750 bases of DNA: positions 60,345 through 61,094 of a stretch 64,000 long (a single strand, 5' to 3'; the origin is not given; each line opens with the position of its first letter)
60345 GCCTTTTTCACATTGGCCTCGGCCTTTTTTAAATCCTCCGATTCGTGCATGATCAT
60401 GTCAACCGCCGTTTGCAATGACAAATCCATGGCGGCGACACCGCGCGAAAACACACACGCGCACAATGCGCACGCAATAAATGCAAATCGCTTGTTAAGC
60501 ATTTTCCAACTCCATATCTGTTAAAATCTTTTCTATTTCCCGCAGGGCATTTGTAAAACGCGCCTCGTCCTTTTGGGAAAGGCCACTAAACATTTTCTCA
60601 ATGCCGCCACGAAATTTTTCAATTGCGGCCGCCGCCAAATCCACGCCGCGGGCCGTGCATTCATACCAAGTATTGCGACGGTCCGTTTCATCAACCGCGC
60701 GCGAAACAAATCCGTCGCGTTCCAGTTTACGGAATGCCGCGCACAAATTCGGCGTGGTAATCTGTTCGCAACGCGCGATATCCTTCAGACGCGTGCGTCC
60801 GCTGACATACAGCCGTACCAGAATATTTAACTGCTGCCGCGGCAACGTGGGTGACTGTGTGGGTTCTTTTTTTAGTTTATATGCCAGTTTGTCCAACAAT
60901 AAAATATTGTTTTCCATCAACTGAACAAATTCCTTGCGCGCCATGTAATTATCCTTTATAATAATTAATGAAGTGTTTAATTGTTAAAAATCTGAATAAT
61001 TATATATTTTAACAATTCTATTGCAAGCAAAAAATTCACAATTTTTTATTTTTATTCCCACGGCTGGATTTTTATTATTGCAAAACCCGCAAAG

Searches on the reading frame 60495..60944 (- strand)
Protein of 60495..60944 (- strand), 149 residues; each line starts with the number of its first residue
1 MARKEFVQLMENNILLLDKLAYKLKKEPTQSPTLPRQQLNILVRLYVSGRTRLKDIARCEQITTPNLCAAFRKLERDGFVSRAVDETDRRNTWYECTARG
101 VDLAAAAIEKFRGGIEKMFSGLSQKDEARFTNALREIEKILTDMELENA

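Call 67: search_protein_families(library=pfam, proteins=[window:60495-60944:-], max_evalue=0.001)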
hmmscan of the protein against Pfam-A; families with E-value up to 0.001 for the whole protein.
window:60495-60944:- (149 aa): 6 families
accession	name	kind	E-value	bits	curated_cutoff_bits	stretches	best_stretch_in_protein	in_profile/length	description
PF01047.28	MarR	-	1.1e-10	41.6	24.6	1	35-91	2-58/59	MarR family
PF01638.23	HxlR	-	4e-07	30.2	20.8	1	40-106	9-75/91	HxlR-like helix-turn-helix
PF12802.13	MarR_2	-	7.1e-07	29.7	27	1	34-90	3-60/61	MarR family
PF13601.12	HTH_34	-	2.3e-06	28.1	27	1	39-109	3-74/80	Winged helix DNA-binding domain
PF13463.12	HTH_27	-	2.5e-05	24.9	22.2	1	36-100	3-68/68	Winged helix DNA-binding domain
PF22381.2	Staph_reg_Sar_Rot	-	0.0001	22.8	27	1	32-102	10-80/85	Transcriptional regulator SarA/Rot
